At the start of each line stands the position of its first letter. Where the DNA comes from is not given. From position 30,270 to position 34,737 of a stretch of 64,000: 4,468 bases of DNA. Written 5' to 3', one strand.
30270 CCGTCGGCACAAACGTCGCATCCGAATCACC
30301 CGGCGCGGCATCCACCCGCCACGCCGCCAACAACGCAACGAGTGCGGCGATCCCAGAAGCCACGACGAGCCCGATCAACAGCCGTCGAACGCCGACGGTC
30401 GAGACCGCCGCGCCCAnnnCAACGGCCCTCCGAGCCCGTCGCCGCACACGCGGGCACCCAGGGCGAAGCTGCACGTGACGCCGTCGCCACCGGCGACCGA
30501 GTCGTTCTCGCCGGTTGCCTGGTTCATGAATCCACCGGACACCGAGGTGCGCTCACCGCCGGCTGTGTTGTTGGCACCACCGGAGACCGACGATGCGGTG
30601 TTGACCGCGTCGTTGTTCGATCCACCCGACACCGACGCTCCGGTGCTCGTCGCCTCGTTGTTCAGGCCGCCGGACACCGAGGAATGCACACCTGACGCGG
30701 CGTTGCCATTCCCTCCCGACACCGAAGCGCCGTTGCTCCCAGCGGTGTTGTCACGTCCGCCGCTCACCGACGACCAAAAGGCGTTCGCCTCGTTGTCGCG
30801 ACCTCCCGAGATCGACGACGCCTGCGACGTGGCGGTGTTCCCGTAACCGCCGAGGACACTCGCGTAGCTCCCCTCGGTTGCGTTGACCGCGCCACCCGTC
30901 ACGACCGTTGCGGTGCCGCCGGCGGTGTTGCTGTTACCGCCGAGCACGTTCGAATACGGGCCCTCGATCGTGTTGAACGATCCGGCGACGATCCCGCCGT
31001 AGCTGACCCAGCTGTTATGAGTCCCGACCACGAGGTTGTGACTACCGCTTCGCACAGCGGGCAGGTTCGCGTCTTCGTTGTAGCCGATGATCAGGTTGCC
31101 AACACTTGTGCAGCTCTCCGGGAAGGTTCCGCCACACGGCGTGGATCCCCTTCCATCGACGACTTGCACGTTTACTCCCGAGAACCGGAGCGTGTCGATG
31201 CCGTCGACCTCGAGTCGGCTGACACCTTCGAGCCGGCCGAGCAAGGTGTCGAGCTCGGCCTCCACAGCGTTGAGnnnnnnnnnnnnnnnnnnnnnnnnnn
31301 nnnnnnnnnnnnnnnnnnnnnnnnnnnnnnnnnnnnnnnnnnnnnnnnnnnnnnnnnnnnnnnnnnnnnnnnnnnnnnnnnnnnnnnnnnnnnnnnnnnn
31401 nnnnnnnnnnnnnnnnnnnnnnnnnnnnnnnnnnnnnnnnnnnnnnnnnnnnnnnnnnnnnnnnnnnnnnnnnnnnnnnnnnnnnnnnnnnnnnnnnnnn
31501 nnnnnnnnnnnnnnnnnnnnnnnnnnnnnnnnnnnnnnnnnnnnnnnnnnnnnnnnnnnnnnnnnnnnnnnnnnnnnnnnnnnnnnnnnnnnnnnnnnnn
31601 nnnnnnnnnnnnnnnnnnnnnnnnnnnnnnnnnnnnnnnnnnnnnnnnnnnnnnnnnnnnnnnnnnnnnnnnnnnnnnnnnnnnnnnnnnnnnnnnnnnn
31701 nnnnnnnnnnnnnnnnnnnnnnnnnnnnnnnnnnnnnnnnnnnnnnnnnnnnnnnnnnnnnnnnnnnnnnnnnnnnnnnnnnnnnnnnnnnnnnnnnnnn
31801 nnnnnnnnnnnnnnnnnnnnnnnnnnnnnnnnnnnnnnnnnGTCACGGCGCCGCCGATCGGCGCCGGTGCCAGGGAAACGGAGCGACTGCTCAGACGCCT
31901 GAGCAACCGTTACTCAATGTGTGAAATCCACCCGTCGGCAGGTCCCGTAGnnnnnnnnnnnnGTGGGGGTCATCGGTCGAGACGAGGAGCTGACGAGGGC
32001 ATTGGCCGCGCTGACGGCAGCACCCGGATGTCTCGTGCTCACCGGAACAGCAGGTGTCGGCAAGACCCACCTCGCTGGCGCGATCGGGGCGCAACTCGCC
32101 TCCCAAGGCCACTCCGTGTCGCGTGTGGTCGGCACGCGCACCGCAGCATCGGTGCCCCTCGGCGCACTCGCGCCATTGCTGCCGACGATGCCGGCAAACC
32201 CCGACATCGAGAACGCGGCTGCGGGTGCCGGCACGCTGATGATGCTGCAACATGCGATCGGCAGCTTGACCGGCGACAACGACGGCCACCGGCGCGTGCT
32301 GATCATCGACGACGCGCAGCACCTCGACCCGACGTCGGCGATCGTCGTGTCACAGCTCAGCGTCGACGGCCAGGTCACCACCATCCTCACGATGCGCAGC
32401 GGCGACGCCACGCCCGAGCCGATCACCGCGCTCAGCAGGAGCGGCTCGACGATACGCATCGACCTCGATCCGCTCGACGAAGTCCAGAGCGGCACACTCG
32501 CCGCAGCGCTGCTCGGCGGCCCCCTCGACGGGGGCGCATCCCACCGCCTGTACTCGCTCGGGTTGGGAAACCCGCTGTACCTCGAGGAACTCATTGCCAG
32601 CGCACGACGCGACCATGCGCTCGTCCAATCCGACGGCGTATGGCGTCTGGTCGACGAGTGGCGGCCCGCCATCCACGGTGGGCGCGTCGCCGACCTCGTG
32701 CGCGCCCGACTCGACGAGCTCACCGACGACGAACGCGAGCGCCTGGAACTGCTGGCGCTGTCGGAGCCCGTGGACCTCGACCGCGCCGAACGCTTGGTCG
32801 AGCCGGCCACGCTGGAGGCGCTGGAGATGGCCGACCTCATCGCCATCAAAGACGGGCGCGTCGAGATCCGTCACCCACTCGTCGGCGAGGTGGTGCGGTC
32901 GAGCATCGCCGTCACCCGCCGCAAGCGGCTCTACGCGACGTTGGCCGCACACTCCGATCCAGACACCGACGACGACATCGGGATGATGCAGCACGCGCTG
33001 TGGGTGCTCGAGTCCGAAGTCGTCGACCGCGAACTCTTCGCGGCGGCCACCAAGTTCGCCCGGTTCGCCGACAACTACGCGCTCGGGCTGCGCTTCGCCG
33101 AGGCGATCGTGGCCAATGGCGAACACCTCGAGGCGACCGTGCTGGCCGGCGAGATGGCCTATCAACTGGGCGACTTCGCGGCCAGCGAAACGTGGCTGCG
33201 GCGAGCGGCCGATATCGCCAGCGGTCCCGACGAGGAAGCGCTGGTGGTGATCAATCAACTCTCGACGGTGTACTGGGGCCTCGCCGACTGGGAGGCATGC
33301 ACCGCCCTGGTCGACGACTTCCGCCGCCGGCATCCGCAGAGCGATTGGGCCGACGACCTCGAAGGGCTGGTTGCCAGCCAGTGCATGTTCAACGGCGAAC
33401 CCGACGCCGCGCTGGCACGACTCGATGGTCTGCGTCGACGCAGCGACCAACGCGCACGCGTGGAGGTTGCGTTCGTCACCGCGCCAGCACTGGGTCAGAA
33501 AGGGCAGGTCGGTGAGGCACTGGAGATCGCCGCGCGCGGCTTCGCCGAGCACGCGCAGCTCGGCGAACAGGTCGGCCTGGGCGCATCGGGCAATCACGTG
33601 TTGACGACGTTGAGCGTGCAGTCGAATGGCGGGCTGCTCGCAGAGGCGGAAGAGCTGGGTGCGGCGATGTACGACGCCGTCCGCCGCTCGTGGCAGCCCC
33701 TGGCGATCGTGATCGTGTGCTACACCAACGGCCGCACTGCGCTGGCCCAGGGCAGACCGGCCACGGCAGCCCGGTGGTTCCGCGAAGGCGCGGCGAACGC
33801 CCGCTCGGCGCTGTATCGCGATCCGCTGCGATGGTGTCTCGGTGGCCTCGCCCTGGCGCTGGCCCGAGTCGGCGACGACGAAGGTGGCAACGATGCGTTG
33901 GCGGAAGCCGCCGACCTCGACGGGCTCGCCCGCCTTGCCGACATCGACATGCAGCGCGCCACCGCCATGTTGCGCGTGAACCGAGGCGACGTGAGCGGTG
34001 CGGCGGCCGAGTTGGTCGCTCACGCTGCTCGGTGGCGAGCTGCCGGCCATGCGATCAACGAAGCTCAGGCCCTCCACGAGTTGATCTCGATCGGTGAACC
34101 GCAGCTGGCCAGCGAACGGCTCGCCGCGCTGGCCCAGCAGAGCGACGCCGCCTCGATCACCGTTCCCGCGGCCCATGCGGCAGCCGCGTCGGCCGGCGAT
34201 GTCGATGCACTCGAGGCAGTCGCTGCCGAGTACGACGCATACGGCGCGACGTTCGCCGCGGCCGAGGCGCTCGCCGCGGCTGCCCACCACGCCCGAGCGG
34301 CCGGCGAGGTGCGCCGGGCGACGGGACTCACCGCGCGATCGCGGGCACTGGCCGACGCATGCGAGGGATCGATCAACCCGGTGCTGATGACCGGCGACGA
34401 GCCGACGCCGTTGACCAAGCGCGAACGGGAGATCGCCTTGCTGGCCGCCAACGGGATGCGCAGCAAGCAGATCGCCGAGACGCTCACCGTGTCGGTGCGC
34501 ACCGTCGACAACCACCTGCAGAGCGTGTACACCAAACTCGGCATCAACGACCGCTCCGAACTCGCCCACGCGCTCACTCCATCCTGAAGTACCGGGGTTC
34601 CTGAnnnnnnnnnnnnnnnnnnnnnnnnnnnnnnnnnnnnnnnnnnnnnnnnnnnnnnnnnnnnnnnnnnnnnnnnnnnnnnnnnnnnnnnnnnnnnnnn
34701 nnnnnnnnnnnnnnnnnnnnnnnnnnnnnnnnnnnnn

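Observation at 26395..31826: Cluster of modular secreted fibre-like proteins: shared N-domain, YadA-head/tail-fibre-like 15-residue repeats or collagen + phage tail-collar C-termini, with a 469-bp gene-conversion tract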

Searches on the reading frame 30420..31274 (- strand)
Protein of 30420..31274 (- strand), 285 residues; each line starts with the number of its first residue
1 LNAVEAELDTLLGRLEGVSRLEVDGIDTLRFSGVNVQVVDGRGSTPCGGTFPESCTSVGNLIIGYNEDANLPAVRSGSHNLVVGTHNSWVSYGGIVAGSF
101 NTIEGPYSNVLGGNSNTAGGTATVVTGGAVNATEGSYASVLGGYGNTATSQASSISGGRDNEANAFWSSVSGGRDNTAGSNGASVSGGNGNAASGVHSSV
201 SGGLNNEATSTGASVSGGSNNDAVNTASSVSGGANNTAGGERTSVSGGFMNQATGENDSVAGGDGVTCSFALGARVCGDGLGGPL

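Call 22: find_homologous_proteins(query=window:30420-31274:-, max_evalue=0.001)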
Query seq(285 aa) (285 aa): 927 proteins with E <= 0.001 among 6203 candidates; the best 120 are listed.
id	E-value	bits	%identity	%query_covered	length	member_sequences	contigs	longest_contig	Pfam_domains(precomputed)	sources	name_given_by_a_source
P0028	8.5e-168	575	100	100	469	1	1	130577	-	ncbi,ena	-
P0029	3.5e-69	251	49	92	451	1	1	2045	PF21300.3,PF18792.7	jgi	jgi:hypothetical protein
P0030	1.3e-64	236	47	100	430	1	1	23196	-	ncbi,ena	-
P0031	8.8e-56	207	48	92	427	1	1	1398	PF21300.3,PF04122.18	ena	-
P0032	1.3e-54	204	48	68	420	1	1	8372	-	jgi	jgi:hypothetical protein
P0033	1.3e-52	197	48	89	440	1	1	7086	PF21300.3,PF18792.7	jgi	jgi:hypothetical protein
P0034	1.6e-51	194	46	93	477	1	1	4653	-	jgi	jgi:hypothetical protein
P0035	3.6e-50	189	49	87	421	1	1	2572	-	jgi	jgi:hypothetical protein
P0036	8.2e-50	188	50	92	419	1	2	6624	PF21300.3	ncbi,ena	-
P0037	1.9e-49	187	37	89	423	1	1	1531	PF21300.3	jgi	jgi:hypothetical protein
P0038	2.6e-49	186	45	92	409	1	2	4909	-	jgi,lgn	jgi:hypothetical protein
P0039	5.2e-49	185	40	91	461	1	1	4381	PF21300.3,PF18792.7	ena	-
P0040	5.6e-49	185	47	91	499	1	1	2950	PF21300.3,PF00395.26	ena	-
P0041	3.2e-48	183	46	97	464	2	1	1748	-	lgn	-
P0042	5.3e-48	182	46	63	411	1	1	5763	PF18792.7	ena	-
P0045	8.5e-47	178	48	86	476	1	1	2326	PF21300.3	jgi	-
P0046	2.9e-46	176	51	90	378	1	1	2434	PF18792.7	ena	-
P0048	6.6e-46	175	46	77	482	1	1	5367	PF21300.3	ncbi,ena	-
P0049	7.1e-46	175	48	87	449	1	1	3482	PF21300.3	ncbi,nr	ncbi:MAG: hypothetical protein HKN44_05765 [Ilumatobacter sp.]|nr:hypothetical protein [Ilumatobacte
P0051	2.2e-45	173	41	61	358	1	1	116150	PF21300.3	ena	-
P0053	2.0e-44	170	38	81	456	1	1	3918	PF21300.3,PF18884.6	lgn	-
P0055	3.5e-44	169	42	92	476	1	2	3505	PF21300.3,PF18792.7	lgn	-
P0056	3.7e-43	166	43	88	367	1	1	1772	PF21300.3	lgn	-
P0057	1.1e-42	164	45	94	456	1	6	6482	PF21300.3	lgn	-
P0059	1.7e-42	164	46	93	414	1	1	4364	PF18792.7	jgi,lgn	jgi:hypothetical protein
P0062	8.6e-42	162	49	86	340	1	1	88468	PF23991.2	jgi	jgi:trimeric autotransporter adhesin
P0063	2.0e-41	160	49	81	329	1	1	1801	PF18792.7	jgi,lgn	jgi:hypothetical protein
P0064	3.6e-41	160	41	100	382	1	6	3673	PF21300.3,PF18998.7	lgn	-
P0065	1.5e-40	158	44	92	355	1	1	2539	PF21300.3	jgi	jgi:hypothetical protein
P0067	2.7e-40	157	46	62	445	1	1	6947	PF21300.3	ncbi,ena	-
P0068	2.9e-40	157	47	77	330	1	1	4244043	-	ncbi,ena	-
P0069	3.4e-40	156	47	92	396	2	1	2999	PF21300.3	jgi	-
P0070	3.6e-40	156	46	89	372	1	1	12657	PF18792.7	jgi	jgi:hypothetical protein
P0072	5.8e-40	156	40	90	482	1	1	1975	PF21300.3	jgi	-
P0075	1.3e-39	154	43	92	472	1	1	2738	PF21300.3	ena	-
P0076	1.4e-39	154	40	94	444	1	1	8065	PF21300.3,PF18792.7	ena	-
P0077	2.2e-39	154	45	84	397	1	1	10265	PF21300.3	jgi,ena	-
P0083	1.3e-38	151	48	86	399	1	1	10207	PF21300.3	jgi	jgi:hypothetical protein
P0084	1.5e-38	151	43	87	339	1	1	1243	PF21300.3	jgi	jgi:hypothetical protein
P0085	1.6e-38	151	42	97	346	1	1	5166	PF21300.3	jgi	jgi:hypothetical protein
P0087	5.7e-38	149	46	87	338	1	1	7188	PF18792.7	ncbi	-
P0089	6.4e-38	149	53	73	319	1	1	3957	PF21300.3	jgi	-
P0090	7.6e-38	149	42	88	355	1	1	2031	PF21300.3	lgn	-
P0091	7.7e-38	149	49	79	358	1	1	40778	PF18792.7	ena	-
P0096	1.6e-37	148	44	92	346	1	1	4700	PF21300.3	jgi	jgi:hypothetical protein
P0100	5.1e-37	146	46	73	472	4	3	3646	PF01391.24,PF21300.3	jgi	jgi:hypothetical protein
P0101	5.6e-37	146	44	94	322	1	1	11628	PF18792.7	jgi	jgi:hypothetical protein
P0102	7.3e-37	145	46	91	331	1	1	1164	PF21300.3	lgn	-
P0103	7.6e-37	145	42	90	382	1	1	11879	PF21300.3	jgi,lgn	jgi:hypothetical protein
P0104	1.1e-36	145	44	92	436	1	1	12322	PF21300.3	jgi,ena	-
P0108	3.0e-36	143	47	83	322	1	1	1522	PF21300.3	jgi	jgi:hypothetical protein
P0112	5.4e-36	143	45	88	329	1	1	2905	PF21300.3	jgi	jgi:hypothetical protein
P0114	6.6e-36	142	45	93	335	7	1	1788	PF21300.3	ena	-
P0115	7.1e-36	142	46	90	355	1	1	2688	PF21300.3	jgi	jgi:hypothetical protein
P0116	7.3e-36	142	48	89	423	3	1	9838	PF18792.7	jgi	-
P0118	9.2e-36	142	38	91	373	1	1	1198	PF21300.3,PF18792.7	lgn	-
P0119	1.0e-35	142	45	82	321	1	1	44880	PF18792.7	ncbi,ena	-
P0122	1.4e-35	141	48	78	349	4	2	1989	PF21300.3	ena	-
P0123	2.2e-35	141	44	91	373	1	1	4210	PF21300.3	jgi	jgi:trimeric autotransporter adhesin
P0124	3.0e-35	140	38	94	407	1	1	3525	PF21300.3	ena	-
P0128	6.0e-35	139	46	72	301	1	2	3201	PF21300.3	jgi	jgi:hypothetical protein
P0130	1.2e-34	138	42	91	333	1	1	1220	PF21300.3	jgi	-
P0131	1.5e-34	138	42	60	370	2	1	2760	PF21300.3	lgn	-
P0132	1.5e-34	138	49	74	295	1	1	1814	PF21300.3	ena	-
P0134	3.2e-34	137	53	60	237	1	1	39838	PF18792.7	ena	-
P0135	3.4e-34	137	40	88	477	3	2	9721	PF00957.28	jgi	jgi:hypothetical protein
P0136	3.8e-34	136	49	84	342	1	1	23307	PF18792.7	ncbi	-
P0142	5.0e-34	136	39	89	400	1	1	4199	PF21300.3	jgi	jgi:hypothetical protein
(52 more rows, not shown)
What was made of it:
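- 30417..31826 (-): Gene A (469 aa): signal peptide, N-domain, coiled-coil neck, junction, 11 x 15-aa UspA1-type beta-roll, Cys tail. Identical to public protein P0028 on a 130,577-bp contig (call 22).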

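Call 23: search_protein_families(library=pfam, proteins=[P0029, P0031, P0040, P0062, P0100, P0053, P0064, P0030, P0049, P0135], max_evalue=0.01)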
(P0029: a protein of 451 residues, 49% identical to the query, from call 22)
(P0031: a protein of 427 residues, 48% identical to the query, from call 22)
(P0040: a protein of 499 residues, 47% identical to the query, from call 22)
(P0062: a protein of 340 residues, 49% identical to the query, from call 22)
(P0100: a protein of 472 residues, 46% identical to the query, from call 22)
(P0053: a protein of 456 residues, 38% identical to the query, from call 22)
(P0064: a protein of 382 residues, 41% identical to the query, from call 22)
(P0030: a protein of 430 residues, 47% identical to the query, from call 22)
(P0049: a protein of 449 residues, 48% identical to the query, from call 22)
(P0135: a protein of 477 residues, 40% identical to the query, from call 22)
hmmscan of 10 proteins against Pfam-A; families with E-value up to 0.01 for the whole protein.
P0029 (451 aa): 2 families
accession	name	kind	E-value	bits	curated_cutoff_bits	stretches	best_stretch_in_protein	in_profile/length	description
PF21300.2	LbR_Ice_bind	-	8.2e-11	42.3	30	3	293-385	8-97/97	Grass antifreeze beta roll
PF18792.6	UspA1_rep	-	5.4e-10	39.1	27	0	366-378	1-13/13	Ubiquitous surface protein adhesin repeat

P0031 (427 aa): 2 families
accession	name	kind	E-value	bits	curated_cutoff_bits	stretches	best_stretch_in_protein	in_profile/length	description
PF04122.17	CW_binding_2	-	2.8e-13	50.7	24.9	2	29-98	19-72/73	Cell wall binding domain 2 (CWB2)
PF21300.2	LbR_Ice_bind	-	1.7e-05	25.2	30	1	310-401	2-91/97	Grass antifreeze beta roll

P0040 (499 aa): 2 families
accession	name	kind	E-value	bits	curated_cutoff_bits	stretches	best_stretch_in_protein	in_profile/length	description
PF00395.25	SLH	-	6.2e-13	48.9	20.8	1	38-80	2-44/44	S-layer homology domain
PF21300.2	LbR_Ice_bind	-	1e-10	42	30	2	148-241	2-93/97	Grass antifreeze beta roll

P0062 (340 aa): 2 families
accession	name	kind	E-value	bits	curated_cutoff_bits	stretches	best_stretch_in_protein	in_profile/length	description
PF23991.1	DUF7310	-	1.1e-05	26.3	40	1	60-105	26-71/83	Coiled-coil region of unknown function (DUF7310)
PF21300.2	LbR_Ice_bind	-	0.0098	16.4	30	0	194-278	2-83/97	Grass antifreeze beta roll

P0100 (472 aa): 3 families
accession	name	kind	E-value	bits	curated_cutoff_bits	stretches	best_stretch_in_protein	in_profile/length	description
PF01391.23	Collagen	-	1.2e-08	35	27.2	1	188-233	4-49/60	Collagen triple helix repeat (20 copies)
PF21300.2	LbR_Ice_bind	-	1.5e-06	28.7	30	2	381-455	8-81/97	Grass antifreeze beta roll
PF18792.6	UspA1_rep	-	0.0016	18.9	27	1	349-361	1-13/13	Ubiquitous surface protein adhesin repeat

P0053 (456 aa): 3 families
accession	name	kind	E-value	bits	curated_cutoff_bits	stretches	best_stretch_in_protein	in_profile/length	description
PF21300.2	LbR_Ice_bind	-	8.4e-08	32.6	30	0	64-154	3-92/97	Grass antifreeze beta roll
PF18884.5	TSP3_bac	-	1.1e-05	25.5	25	1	17-36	1-19/22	Bacterial TSP3 repeat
PF18792.6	UspA1_rep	-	0.0002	21.8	27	0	134-145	2-13/13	Ubiquitous surface protein adhesin repeat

P0064 (382 aa): 2 families
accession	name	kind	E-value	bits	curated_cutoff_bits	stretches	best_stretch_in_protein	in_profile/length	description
PF21300.2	LbR_Ice_bind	-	2.3e-08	34.4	30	1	220-308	10-95/97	Grass antifreeze beta roll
PF18998.6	Flg_new_2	-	2.3e-06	27.9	23.6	1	40-106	13-72/73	Divergent InlB B-repeat domain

P0030 (430 aa): 0 families

P0049 (449 aa): 2 families
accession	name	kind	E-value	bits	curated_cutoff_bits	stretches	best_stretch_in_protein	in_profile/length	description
PF21300.2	LbR_Ice_bind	-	7.8e-09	36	30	2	274-363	11-97/97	Grass antifreeze beta roll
PF23991.1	DUF7310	-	0.0048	17.8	40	1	170-196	38-64/83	Coiled-coil region of unknown function (DUF7310)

P0135 (477 aa): 2 families
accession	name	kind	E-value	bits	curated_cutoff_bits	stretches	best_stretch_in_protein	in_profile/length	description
PF00957.27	Synaptobrevin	-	1.1e-05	25.6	26.4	1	93-146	22-74/89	Synaptobrevin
PF21300.2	LbR_Ice_bind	-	4.9e-05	23.8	30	0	390-461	4-74/97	Grass antifreeze beta roll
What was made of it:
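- On UspA1-type left-handed beta-roll head repeat (PF18792 / PDB 3pr7), domain-level membership: Close homologs pass the PF18792 cutoff (call 23).
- Homologous C-modules are paired with SLH or CWB2 wall anchors at the N-terminal position (call 23).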

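Call 33: find_encoding_contigs(protein=P0030, flank=10000, max_places=3)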
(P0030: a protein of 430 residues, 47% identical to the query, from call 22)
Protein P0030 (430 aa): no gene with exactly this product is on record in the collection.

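Call 34: find_encoding_contigs(protein=P0028, flank=10000, max_places=3)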
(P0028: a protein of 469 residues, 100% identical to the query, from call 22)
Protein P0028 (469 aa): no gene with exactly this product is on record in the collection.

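Call 50: search_protein_families(library=ncbifam, proteins=[P0040, P0031, P0068], max_evalue=0.01)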
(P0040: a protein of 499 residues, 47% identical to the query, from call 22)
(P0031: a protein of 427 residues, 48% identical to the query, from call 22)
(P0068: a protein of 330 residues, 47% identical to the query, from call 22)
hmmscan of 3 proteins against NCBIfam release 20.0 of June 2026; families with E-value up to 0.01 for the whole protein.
P0040 (499 aa): 1 family
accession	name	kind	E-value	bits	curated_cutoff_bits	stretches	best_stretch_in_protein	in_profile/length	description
NF033190.2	inl_like_NEAT_1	exception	0.0016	16.8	1275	1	33-85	577-629/754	NEAT domain-containing leucine-rich repeat protein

P0031 (427 aa): 1 family
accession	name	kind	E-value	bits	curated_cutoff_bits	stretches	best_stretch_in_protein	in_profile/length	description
NF033435.1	S-layer_Clost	equivalog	7.9e-06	25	650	1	42-125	426-519/728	S-layer protein SlpA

P0068 (330 aa): 12 families
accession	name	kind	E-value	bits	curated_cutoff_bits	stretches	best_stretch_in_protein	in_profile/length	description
TIGR04523.1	Mplasa_alph_rch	subfamily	9.3e-06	23.8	270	1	28-98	384-454/745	helix-rich protein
NF040788.1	S-lay_SlaB_Mtsph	equivalog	4.8e-05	22.5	700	1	28-110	308-390/416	S-layer protein SlaB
NF045487.1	ASRP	equivalog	0.00016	20.4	300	1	30-98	192-263/593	archaea-specific SMC-related protein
TIGR02169.1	SMC_prok_A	equivalog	0.00046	18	729.4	1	30-99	871-940/1165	chromosome segregation protein SMC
NF003409.0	PRK04778.1-3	equivalog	0.00054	18.8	562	1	26-113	109-193/570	septation ring formation regulator EzrA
NF038350.1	taxis_HmpF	equivalog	0.00081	17.9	200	1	30-102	475-547/553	pilus motility taxis protein HmpF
TIGR02168.1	SMC_prok_B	equivalog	0.001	16.9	567.35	1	30-97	800-867/1181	chromosome segregation protein SMC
NF038218.1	IcmG_DotF_IVB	equivalog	0.0013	18.5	200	1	30-92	126-188/266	type IVB secretion system protein IcmG/DotF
TIGR04211.1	SH3_and_anchor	equivalog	0.0021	17.7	65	1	25-91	63-132/198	TIGR04211 family SH3 domain-containing protein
TIGR03752.1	conj_TIGR03752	hypoth_equivalog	0.0024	17.2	241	1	30-132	61-163/471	TIGR03752 family integrating conjugative element protein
NF052682.1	morpho_FcmC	equivalog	0.0036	17.6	90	1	19-93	51-125/159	filament morphology membrane protein FcmC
NF047515.1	SpiroCoCo_C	equivalog_domain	0.0036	16.5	125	1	27-76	165-214/313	SpiroCoCo family coiled-coil protein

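Call 57: search_dna_similar(query=window:30420-31160:-, collection=phages, mode=protein, max_evalue=0.001, max_rows=12)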
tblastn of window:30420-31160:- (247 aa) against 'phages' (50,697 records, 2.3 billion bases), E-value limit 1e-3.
No match.

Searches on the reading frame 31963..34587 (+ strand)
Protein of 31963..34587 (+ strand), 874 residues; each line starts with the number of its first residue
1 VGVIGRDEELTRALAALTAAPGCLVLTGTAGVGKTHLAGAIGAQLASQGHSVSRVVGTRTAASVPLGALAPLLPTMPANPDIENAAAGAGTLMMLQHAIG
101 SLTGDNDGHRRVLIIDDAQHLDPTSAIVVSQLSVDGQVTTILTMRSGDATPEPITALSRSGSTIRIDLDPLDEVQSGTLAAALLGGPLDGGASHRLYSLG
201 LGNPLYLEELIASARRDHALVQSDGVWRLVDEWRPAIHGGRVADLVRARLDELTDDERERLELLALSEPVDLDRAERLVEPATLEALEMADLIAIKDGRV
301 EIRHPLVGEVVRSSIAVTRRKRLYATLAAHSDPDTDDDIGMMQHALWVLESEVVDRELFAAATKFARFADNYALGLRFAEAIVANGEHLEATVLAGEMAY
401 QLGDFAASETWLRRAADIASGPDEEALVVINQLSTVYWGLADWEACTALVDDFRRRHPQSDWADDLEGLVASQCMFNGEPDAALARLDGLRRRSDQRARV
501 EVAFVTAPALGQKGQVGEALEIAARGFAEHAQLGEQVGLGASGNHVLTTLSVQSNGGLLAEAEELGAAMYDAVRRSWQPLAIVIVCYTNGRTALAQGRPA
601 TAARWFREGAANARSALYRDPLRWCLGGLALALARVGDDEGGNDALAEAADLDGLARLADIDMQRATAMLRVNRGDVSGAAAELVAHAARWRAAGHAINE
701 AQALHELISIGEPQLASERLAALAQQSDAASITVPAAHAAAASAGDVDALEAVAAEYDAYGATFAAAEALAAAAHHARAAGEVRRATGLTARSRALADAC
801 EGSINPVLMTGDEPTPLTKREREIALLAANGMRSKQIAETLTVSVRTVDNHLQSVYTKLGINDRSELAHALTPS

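Call 4: search_protein_families(library=pfam, proteins=[window:31963-34587:+], max_evalue=0.1)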
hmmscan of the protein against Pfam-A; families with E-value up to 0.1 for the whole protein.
window:31963-34587:+ (874 aa): 23 families
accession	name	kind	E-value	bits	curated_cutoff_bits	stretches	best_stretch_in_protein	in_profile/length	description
PF00196.25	GerE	-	1.1e-15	57.4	23.5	1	816-869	2-55/57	Bacterial regulatory proteins, luxR family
PF13191.12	AAA_16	-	3.6e-10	41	32.6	1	3-135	2-158/167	AAA ATPase domain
PF13401.12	AAA_22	-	6.6e-08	33.4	27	1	21-125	5-100/130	AAA domain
PF08281.18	Sigma70_r4_2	-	6.4e-05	23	25.7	1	817-853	11-48/54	Sigma-70, region 4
PF25201.1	nSTAND6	-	7.2e-05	23.3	27.7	1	4-62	2-59/148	Novel STAND NTPase 6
PF13604.12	AAA_30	-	8.3e-05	22.8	27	1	12-125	8-104/191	AAA domain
PF01695.23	IstB_IS21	-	0.00036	20.6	24.1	1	23-53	94-124/238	IstB-like ATP binding protein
PF13384.12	HTH_23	-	0.0005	20.3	24.6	1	820-851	6-37/50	Homeodomain-like domain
PF20720.3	nSTAND3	-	0.0063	16.7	27.2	1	12-55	9-51/155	Novel STAND NTPase 3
PF02562.22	PhoH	-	0.0085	16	27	1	21-63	19-60/205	PhoH-like protein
PF13432.12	TPR_16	-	0.013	16.3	32.7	1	377-420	19-62/65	Tetratricopeptide repeat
PF21476.4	PF0610-like_N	-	0.015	16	33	1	818-855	1-38/50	PF0610-like, N-terminal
PF13245.12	AAA_19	-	0.022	15.4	25.1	1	18-133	8-115/134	AAA domain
PF09894.15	MJ0548_N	-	0.024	14.7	26.8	1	290-331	57-101/196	Connectase MJ0548-like, N-terminal domain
PF23300.3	HEAT_Nup120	-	0.029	14.7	29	0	584-612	27-55/170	Nucleoporin Nup120, HEAT repeats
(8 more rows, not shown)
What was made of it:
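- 31963..34587 (+): LAL/LuxR-type regulator (AAA_16 plus GerE), divergent from A. Pfam (call 4).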
